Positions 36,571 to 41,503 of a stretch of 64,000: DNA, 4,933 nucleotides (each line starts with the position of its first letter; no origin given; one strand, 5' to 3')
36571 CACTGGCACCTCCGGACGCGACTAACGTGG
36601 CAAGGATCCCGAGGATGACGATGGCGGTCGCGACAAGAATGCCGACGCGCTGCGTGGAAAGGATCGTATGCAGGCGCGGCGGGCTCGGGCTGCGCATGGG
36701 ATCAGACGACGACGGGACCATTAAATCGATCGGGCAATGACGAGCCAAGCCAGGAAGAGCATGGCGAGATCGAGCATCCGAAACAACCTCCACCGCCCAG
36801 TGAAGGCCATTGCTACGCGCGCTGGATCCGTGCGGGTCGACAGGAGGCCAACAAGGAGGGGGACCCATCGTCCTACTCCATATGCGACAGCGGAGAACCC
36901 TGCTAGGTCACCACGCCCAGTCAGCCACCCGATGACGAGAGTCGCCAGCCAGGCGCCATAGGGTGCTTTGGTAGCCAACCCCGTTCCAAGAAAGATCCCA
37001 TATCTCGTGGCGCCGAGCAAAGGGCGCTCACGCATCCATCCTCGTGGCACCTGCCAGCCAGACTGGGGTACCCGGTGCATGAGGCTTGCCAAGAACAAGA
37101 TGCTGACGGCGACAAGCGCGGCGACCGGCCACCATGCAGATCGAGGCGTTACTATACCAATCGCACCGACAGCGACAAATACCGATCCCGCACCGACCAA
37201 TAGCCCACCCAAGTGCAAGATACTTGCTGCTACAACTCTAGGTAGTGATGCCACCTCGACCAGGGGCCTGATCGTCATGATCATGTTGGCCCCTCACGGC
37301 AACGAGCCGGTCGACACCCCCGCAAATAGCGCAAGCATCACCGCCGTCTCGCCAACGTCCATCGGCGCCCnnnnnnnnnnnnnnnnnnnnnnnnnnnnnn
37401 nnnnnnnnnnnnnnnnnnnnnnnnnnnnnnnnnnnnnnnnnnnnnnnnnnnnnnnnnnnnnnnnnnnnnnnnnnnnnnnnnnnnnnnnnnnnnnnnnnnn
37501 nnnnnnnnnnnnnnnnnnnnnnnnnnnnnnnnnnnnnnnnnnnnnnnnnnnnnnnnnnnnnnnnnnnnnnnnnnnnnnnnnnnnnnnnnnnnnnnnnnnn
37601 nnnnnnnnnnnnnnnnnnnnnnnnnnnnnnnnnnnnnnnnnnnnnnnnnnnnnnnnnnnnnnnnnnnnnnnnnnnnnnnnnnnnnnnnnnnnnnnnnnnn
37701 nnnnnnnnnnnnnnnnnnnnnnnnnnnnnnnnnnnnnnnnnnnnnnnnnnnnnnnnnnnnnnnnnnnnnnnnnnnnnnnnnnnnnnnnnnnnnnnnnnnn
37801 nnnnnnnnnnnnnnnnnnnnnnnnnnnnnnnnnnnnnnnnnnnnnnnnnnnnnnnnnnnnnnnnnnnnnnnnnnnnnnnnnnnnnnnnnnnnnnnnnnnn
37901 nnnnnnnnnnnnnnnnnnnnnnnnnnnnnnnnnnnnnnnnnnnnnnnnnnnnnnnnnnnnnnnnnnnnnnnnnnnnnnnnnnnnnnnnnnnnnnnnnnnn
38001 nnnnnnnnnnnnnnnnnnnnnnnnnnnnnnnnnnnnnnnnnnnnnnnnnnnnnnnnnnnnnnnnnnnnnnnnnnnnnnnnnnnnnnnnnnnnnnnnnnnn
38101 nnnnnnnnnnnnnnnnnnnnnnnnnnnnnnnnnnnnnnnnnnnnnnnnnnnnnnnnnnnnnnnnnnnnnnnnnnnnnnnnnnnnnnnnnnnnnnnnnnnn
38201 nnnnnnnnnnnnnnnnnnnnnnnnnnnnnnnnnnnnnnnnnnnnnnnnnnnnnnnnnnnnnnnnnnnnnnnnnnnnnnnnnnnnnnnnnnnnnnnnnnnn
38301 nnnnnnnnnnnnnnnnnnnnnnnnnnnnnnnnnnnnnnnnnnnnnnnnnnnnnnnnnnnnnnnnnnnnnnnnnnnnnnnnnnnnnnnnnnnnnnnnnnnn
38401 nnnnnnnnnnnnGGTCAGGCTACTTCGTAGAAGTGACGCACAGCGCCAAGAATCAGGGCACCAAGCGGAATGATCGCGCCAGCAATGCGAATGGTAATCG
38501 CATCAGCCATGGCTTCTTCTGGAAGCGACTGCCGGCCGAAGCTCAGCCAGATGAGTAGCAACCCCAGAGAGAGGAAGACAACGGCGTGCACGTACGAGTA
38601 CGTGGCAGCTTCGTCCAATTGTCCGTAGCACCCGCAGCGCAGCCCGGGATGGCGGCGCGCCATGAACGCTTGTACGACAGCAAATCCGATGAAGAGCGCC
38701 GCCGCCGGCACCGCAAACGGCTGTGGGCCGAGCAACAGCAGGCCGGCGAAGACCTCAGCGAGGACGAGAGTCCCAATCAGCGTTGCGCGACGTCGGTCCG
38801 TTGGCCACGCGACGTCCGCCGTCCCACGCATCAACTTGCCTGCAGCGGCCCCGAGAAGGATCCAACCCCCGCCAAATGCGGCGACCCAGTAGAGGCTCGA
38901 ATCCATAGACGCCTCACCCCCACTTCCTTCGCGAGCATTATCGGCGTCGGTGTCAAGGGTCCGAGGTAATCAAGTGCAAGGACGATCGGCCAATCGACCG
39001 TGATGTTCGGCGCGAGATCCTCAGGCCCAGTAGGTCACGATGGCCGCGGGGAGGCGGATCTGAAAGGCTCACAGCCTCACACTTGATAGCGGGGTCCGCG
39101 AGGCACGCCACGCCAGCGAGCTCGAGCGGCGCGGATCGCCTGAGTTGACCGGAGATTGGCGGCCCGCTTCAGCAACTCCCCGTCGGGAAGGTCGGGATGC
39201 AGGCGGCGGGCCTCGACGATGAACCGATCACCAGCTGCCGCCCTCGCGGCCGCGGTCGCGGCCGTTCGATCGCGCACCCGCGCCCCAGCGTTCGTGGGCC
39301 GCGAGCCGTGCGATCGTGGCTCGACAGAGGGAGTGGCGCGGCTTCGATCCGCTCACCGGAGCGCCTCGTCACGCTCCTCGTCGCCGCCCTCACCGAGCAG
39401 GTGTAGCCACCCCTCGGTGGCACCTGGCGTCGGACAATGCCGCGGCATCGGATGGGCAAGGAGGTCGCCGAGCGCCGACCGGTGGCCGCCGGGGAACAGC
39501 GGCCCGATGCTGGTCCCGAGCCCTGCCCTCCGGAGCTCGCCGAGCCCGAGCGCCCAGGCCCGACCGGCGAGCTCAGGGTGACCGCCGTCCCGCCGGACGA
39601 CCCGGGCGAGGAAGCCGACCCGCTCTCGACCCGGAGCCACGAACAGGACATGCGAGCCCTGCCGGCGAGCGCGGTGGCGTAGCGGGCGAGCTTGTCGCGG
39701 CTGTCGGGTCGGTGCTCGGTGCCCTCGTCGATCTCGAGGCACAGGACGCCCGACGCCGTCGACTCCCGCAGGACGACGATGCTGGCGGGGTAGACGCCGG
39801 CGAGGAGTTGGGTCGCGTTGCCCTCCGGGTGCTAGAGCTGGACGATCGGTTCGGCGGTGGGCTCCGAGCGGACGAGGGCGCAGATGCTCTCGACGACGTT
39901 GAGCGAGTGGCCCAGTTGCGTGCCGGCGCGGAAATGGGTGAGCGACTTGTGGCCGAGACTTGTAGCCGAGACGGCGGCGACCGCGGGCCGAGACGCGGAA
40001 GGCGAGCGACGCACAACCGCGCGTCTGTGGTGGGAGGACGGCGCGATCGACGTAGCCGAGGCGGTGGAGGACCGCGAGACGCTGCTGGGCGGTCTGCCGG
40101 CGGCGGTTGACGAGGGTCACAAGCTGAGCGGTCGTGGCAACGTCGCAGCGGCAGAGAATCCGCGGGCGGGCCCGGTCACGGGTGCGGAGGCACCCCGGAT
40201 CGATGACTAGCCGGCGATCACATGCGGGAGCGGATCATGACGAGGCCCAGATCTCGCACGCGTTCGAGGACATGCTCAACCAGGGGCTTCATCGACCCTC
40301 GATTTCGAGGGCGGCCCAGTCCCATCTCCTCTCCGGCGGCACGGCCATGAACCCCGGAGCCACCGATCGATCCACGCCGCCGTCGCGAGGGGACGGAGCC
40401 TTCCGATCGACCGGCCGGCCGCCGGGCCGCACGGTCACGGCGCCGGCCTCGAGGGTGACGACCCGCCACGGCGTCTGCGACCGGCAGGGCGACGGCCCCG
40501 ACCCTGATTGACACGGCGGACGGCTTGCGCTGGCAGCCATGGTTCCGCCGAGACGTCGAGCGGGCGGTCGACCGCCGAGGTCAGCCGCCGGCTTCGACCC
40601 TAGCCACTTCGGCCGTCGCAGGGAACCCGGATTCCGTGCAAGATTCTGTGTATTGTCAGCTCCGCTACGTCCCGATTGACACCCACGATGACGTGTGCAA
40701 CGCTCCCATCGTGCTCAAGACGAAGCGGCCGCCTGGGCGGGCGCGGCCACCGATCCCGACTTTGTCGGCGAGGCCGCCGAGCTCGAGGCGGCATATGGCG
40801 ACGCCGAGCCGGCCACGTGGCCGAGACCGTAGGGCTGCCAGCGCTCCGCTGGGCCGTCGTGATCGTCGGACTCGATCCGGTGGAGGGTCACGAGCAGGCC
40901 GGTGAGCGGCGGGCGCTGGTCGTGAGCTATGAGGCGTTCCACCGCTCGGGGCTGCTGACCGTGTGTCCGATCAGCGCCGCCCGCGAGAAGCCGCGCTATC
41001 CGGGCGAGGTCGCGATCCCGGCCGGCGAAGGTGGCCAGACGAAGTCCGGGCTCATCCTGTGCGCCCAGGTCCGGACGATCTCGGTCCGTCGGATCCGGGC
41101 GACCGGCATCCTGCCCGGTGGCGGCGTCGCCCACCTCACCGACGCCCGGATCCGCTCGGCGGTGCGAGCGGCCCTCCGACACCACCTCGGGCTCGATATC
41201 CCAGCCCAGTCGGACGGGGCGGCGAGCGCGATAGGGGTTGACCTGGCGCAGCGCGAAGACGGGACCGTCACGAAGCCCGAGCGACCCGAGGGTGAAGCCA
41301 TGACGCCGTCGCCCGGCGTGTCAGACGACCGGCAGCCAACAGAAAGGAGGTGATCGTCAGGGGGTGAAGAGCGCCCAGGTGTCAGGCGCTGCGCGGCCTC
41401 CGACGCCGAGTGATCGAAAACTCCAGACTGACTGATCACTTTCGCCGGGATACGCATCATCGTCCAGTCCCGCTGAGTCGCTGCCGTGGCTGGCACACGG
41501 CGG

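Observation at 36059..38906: Orphan mauE-mauD-'mauA-like' cluster inside a genomic island: a Tat-exported, 16-Cys, Trp-containing small protein with dedicated thiol-disulfide machinery but no MauB/MauG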

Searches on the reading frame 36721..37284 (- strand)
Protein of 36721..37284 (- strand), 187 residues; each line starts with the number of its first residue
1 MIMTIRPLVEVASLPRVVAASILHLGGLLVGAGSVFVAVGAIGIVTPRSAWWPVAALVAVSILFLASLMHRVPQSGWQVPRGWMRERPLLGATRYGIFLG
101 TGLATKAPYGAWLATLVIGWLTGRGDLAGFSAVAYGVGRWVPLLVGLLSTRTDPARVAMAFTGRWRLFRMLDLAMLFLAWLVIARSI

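Call 4: search_protein_families(library=pfam, proteins=[window:36721-37284:-], max_evalue=1)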
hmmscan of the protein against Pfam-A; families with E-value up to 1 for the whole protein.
window:36721-37284:- (187 aa): 0 families

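Call 5: search_protein_families(library=ncbifam, proteins=[window:36721-37284:-], max_evalue=1)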
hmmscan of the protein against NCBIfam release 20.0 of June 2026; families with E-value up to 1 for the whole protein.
window:36721-37284:- (187 aa): 0 families

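Call 33: find_homologous_proteins(query=A5, max_evalue=0.001)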
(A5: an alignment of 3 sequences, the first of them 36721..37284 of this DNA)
Query A5 (3 sequences) (187 aa, profile of the alignment): 9 proteins with E <= 0.001 among 8000 candidates.
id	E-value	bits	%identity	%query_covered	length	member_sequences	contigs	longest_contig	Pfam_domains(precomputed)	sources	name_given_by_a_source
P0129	7.0e-92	324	58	94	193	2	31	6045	-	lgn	-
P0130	2.3e-81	290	43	93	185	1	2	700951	-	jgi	jgi:hypothetical protein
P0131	1.9e-40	157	50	86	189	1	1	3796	-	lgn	-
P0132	1.2e-26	112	41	76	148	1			-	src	-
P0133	5.9e-25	106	49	58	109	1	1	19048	-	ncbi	-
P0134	2.7e-11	62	34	80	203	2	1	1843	-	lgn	-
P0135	1.2e-10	60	36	47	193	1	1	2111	-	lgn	-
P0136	1.0e-5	43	31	74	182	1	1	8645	-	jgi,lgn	jgi:hypothetical protein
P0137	2.8e-4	39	49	22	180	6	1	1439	-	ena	-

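Call 34: find_encoding_contigs(protein=P0133, flank=10000, max_places=3)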
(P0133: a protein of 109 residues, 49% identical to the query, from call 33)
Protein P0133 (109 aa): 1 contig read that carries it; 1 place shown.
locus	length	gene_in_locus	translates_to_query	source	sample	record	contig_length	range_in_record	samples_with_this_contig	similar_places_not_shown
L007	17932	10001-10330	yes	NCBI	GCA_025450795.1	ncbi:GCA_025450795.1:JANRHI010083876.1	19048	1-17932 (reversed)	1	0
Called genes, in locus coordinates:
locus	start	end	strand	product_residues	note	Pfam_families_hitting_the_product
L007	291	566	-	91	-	PF13240:Zn_Ribbon_1 (weak)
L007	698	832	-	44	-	-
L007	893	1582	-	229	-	PF02308:MgtC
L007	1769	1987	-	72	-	-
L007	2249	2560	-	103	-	-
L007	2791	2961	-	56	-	-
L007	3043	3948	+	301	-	PF09375:Peptidase_M75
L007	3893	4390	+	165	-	-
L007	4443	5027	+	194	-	PF04542:Sigma70_r2, PF07638:Sigma70_ECF (weak), PF08281:Sigma70_r4_2, PF04545:Sigma70_r4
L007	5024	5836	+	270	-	-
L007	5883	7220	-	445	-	-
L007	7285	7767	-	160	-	-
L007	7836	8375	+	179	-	-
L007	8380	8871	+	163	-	PF07291:MauE (weak)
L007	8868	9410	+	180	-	-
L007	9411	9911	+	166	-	-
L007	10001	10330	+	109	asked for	-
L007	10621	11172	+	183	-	-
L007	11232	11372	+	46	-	-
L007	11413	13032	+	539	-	PF07730:HisKA_3, PF13581:HATPase_c_2 (faint), PF02518:HATPase_c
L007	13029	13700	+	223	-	PF00072:Response_reg, PF00196:GerE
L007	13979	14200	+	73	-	-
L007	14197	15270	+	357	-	PF01522:Polysacc_deac_1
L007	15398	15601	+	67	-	-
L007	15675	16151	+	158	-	PF00999:Na_H_Exchanger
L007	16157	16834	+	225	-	PF00999:Na_H_Exchanger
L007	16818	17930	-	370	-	?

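Call 35: find_encoding_contigs(protein=P0136, flank=10000, max_places=3)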
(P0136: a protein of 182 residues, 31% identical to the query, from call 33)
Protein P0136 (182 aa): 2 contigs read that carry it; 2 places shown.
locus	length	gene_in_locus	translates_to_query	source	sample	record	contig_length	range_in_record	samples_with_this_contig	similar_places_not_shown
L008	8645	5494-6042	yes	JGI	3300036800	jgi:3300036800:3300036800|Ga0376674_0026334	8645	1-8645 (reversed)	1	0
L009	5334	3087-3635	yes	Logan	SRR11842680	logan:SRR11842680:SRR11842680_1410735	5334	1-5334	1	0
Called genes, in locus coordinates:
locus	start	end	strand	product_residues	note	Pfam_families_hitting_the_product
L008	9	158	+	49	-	PF02910:Succ_DH_flav_C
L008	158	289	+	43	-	-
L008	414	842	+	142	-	PF19067:DUF5763 (faint)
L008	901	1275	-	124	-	-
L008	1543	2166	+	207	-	-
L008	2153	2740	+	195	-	-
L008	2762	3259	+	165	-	PF01047:MarR (weak), PF12802:MarR_2 (weak)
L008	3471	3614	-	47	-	-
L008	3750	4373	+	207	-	PF07291:MauE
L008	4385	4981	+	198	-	-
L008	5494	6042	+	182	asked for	-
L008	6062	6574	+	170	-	-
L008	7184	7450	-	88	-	-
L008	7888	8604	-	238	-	PF00561:Abhydrolase_1 (weak)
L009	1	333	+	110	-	?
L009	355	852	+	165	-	PF01047:MarR (weak), PF12802:MarR_2 (weak)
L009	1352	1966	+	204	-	PF07291:MauE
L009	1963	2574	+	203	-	-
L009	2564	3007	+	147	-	-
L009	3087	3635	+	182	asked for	-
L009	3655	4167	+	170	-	-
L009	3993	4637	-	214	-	-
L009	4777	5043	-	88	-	-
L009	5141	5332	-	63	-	?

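Call 36: find_encoding_contigs(protein=P0131, flank=10000, max_places=3)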
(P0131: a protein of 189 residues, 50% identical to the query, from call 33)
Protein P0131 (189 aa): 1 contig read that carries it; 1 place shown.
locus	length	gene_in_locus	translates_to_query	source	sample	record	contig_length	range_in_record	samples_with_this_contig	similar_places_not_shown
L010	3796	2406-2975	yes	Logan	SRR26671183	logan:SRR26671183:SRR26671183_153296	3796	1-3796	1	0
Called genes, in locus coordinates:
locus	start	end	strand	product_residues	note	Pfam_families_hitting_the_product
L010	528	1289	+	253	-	-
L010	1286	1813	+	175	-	-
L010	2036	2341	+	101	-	-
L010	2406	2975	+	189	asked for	-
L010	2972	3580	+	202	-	-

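Call 41: search_protein_families(library=pfam, proteins=[L009:2564-3004:+, L010:1863-2318:+], max_evalue=10)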
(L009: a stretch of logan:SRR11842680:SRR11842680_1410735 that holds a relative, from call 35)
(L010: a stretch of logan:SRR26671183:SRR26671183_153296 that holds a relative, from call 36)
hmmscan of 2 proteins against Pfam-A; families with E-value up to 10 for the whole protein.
L009:2564-3004:+ (147 aa): 1 family
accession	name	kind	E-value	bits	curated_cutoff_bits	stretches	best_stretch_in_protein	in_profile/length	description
PF10399.14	UCR_Fe-S_N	-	0.25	11.2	24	1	18-41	9-32/41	Ubiquitinol-cytochrome C reductase Fe-S subunit TAT signal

L010:1863-2318:+ (152 aa): 1 family
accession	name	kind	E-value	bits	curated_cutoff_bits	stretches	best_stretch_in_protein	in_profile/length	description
PF08122.17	NDUF_B12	-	0.064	13.5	22.7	1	16-44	14-41/55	NADH-ubiquinone oxidoreductase B12 subunit family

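Call 71: search_protein_families(library=pfam, proteins=[P0129, P0130, P0131, P0134, P0135, P0136, P0137, window:36721-37284:-], max_evalue=10)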
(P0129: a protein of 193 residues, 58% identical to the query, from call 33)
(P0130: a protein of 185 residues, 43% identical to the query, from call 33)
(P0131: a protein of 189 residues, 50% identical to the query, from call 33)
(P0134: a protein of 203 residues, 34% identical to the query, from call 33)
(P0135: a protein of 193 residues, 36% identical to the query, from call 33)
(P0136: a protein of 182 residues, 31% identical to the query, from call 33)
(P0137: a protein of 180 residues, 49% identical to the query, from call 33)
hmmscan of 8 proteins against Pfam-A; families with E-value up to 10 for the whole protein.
P0129 (193 aa): 0 families

P0130 (185 aa): 0 families

P0131 (189 aa): 1 family
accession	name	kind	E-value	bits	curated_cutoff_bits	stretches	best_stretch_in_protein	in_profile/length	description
PF11587.13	Prion_bPrPp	-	0.32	11.2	24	1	110-124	4-18/28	Major prion protein bPrPp - N terminal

P0134 (203 aa): 1 family
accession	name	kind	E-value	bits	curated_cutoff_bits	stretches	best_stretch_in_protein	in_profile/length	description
PF10726.14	DUF2518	-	3.4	7.7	25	1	93-116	33-56/145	Protein of function (DUF2518)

P0135 (193 aa): 1 family
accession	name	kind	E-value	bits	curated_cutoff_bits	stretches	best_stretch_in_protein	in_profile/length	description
PF02116.20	STE2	-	0.13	11.9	27.2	1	6-58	22-76/280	Fungal pheromone mating factor STE2 GPCR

P0136 (182 aa): 0 families

P0137 (180 aa): 0 families

window:36721-37284:- (187 aa): 0 families

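Call 72: search_protein_families(library=ncbifam, proteins=[P0136, L009:1963-2574:+, L009:2564-3004:+], max_evalue=1)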
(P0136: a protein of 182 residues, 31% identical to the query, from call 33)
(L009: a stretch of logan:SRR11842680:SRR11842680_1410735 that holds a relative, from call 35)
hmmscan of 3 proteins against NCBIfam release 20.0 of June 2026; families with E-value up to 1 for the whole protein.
P0136 (182 aa): 0 families

L009:1963-2574:+ (203 aa): 3 families
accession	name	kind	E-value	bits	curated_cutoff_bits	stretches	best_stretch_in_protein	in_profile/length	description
TIGR02661.1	MauD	equivalog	4.5e-13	49.1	188.6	1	11-171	9-176/189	methylamine dehydrogenase accessory protein MauD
TIGR01126.1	pdi_dom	equivalog_domain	0.00031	21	107.2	1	67-115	13-63/105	protein disulfide-isomerase domain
TIGR01130.1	ER_PDI_fam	subfamily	0.062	12.8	344.25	1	68-113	363-409/476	protein disulfide-isomerase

L009:2564-3004:+ (147 aa): 1 family
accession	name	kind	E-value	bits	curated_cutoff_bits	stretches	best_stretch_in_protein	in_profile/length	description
TIGR01409.1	TAT_signal_seq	domain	0.028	14.8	16.7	1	18-45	1-27/29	twin-arginine translocation signal domain-containing protein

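Call 76: find_related_loci(query=A12, collection=metagenome_contigs, flank=6000)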
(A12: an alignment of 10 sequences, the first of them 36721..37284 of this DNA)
Query A12 (187 aa) in metagenome_contigs; peptide patterns used: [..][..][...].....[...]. (x = any residue, [..] = any of these).
40 stretches matched a pattern; 10 encode a relative of the query (tblastn E <= 1e-3); 10 distinct loci.
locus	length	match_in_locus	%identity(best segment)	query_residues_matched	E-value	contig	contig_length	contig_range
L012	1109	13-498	32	1-150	1e-11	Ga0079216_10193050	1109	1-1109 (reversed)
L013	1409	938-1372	33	1-137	3e-11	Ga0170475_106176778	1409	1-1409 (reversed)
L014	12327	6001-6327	38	52-153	6e-11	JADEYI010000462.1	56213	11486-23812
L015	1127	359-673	37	52-150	1e-10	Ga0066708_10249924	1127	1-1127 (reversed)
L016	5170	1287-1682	41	26-153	5e-9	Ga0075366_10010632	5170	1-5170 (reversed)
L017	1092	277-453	41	54-117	9e-9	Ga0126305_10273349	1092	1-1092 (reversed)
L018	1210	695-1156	32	1-142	2e-8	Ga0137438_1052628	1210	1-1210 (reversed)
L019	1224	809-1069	35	72-158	7e-5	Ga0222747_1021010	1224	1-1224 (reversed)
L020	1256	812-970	43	72-119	8e-5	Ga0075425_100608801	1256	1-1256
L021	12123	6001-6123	44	72-111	1e-4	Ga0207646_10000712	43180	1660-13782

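Call 82: predict_structure(alignment_id=A12)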
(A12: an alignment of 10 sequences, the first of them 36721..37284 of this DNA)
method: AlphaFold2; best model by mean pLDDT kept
length: 187 residues; sequences in the alignment: 10
mean_pLDDT: 78.6   pTM: 0.73
mean pLDDT of the five models: 78.6, 78.1, 76.5, 74.7, 74.4
residues with pLDDT >= 90: 37; 70-90: 105; 50-70: 36; < 50: 9
segments of 3 or more residues with pLDDT < 50: 1-6
pLDDT, mean of each block of 10 residues (from residue 1): 48 82 93 92 90 89 81 58 81 89 66 84 85 85 74 57 69 85 87
secondary structure, 60 per line:
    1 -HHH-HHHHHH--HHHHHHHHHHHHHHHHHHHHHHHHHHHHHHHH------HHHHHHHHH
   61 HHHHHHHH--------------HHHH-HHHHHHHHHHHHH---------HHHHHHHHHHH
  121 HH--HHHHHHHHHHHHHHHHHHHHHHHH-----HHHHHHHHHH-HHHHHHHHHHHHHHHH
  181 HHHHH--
elements in order: H6-11 H14-45 H52-68 H83-86 H88-100 H110-122 H125-148 H154-163 H165-185

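Call 91: search_protein_families(library=pfam, proteins=[L016:1853-3052:+, L016:3049-3603:+, L016:472-978:+, L021:6724-7383:+, L016:4184-5092:+], max_evalue=1)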
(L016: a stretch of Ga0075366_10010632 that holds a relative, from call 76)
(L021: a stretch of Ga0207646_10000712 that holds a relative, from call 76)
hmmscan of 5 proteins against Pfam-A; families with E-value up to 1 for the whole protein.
L016:1853-3052:+ (399 aa): 4 families
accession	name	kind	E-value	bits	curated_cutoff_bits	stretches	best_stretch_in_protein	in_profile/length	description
PF06433.17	Me-amine-dh_H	-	4.1e-10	39.5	21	2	329-393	271-337/343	Methylamine dehydrogenase heavy chain (MADH)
PF20082.4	DUF6476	-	7.3e-05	23.1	24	0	342-385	48-88/91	Family of unknown function (DUF6476)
PF13360.13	PQQ_2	-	0.04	14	27.6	0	49-107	2-55/233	Outer membrane protein assembly factor BamB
PF06372.18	Gemin6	-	0.16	12.4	23.9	0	38-62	20-44/88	Gemin6 Sm-like domain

L016:3049-3603:+ (184 aa): 0 families

L016:472-978:+ (168 aa): 0 families

L021:6724-7383:+ (219 aa): 2 families
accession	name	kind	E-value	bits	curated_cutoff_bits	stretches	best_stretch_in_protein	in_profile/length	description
PF00053.31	EGF_laminin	-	0.063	13.9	21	1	54-77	10-33/49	Laminin EGF domain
PF23333.1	VWC2L_1st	-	0.48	10.9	27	0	59-77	19-37/40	VWC2L-like, N-terminal domain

L016:4184-5092:+ (302 aa): 1 family
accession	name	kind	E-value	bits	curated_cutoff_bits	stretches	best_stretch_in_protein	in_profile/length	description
PF16793.10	RepB_primase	-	3.4e-22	79.7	24.3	1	40-181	12-163/186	RepB DNA-primase N-terminal domain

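Call 102: search_protein_families(library=padloc, proteins=[window:36721-37284:-], max_evalue=0.01)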
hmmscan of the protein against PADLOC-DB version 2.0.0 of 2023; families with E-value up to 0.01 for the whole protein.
window:36721-37284:- (187 aa): 0 families

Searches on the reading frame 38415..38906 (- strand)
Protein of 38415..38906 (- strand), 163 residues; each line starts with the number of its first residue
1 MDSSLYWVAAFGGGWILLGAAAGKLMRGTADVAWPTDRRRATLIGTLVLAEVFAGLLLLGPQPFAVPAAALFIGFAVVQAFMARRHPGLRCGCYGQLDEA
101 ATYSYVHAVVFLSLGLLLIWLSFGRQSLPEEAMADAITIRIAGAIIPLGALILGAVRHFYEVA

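Call 4: search_protein_families(library=pfam, proteins=[window:38415-38906:-], max_evalue=1)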
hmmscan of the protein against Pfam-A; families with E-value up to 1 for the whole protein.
window:38415-38906:- (163 aa): 1 family
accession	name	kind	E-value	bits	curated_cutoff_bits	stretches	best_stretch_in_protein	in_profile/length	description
PF07291.16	MauE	-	5e-12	46.7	27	1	4-121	3-128/128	Methylamine utilisation protein MauE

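Call 5: search_protein_families(library=ncbifam, proteins=[window:38415-38906:-], max_evalue=1)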
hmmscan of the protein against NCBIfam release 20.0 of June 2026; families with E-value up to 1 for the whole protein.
window:38415-38906:- (163 aa): 1 family
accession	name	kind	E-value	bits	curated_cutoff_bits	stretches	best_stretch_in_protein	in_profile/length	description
NF002923.0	PRK03557.1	equivalog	0.0016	17.8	408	1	66-146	56-134/313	CDF family zinc transporter ZitB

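Call 102: search_protein_families(library=padloc, proteins=[window:38415-38906:-], max_evalue=0.01)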
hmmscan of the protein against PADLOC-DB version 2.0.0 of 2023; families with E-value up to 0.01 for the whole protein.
window:38415-38906:- (163 aa): 0 families

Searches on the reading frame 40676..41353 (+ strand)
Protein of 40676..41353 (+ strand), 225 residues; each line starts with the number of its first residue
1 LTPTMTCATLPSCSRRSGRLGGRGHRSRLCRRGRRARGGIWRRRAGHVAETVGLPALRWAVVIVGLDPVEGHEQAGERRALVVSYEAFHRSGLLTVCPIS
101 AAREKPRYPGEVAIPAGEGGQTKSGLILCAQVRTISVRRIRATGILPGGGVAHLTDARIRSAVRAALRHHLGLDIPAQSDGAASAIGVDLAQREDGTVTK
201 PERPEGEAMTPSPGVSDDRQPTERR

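Call 16: search_protein_families(library=pfam, proteins=[window:40676-41353:+], max_evalue=0.01)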
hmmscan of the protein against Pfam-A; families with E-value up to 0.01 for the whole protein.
window:40676-41353:+ (225 aa): 1 family
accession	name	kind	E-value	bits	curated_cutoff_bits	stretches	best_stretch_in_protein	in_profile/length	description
PF02452.23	PemK_toxin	-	5.1e-18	65.7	23.1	1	58-142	2-88/109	PemK-like, MazF-like toxin of type II toxin-antitoxin system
